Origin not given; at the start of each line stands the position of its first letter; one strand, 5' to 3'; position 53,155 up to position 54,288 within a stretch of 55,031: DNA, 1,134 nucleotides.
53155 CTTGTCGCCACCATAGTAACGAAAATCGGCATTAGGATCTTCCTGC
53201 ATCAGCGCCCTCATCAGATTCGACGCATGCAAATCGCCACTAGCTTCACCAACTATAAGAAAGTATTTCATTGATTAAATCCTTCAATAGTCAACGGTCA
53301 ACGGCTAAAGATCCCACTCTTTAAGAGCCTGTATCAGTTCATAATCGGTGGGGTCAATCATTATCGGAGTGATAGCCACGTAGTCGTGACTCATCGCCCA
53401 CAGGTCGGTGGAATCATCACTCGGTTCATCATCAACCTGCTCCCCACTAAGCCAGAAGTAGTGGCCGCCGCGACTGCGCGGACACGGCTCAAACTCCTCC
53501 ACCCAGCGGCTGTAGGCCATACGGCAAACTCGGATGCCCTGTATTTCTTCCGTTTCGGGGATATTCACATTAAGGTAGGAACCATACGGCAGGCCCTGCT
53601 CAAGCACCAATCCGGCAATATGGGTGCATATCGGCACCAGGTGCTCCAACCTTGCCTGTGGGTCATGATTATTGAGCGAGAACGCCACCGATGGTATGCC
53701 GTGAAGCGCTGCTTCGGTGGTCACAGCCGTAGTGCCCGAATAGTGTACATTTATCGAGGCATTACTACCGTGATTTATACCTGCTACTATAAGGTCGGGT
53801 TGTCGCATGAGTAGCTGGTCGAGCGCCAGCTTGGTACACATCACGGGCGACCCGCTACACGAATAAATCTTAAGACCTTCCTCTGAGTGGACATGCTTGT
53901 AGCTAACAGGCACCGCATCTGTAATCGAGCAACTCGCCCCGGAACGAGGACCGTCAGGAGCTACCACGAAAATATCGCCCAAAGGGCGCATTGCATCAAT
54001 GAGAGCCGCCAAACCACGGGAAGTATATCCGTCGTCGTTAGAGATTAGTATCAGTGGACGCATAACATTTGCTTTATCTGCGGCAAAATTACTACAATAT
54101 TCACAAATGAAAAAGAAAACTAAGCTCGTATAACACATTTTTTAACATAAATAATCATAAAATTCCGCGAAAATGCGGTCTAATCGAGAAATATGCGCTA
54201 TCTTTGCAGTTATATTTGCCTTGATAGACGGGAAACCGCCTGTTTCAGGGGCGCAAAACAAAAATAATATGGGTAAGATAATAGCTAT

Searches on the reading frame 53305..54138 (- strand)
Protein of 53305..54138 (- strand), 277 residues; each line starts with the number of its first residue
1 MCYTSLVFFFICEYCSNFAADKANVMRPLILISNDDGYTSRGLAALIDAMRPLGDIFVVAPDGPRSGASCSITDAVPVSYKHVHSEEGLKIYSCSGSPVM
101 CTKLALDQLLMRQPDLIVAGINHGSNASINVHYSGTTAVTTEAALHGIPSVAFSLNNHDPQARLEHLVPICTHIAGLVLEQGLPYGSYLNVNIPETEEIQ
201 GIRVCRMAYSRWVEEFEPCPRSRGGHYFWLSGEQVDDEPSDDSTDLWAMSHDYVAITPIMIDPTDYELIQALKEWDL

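Call 5: search_protein_families(library=pfam, proteins=[window:53305-54138:-])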
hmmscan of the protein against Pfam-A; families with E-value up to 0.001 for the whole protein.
window:53305-54138:- (277 aa): 1 family
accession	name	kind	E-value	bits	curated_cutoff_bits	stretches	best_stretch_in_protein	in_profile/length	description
PF01975.23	SurE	-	6.4e-54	183.1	22.1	1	30-213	1-188/189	Survival protein SurE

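Call 60: find_encoding_contigs(protein=window:53305-54138:-, flank=4500, max_places=10)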
Protein window:53305-54138:- (277 aa): 3 contigs read that carry it; 3 places shown.
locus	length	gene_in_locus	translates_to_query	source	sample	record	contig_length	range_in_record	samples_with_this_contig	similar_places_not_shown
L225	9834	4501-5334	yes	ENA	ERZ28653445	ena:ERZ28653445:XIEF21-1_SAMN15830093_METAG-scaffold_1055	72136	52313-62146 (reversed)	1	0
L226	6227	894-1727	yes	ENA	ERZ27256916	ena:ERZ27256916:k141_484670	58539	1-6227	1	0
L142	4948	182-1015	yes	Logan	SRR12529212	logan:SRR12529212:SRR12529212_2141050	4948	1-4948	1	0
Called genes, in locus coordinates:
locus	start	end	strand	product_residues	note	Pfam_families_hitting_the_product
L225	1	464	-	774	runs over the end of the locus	PF13328:HD_4, PF01966:HD (weak), PF04607:RelA_SpoT, PF02824:TGS, PF28438:RelA_RIS, PF13291:ACT_4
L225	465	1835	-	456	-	PF01464:SLT, PF01476:LysM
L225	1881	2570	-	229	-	PF18935:DUF5683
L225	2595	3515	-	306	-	PF02195:ParB_N, PF17762:HTH_ParB, PF23552:ParB_C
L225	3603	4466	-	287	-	PF00142:Fer4_NifH, PF02374:ArsA_ATPase (weak), PF06564:CBP_BcsQ, PF10609:ParA, PF13614:AAA_31, PF01656:CbiA, PF09140:MipZ (weak)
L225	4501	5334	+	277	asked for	PF01975:SurE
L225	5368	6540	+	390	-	PF02684:LpxB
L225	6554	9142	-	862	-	PF00754:F5_F8_type_C, PF22633:F5_F8_type_C_2 (weak), PF08757:CotH, PF14200:RicinB_lectin_2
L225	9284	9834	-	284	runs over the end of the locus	PF01148:CTP_transf_1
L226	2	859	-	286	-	?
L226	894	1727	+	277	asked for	PF01975:SurE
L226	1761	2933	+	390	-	PF02684:LpxB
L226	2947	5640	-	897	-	PF00754:F5_F8_type_C, PF22633:F5_F8_type_C_2 (weak), PF08757:CotH, PF14200:RicinB_lectin_2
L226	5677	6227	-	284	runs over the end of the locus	PF01148:CTP_transf_1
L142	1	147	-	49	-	?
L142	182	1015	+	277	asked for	PF01975:SurE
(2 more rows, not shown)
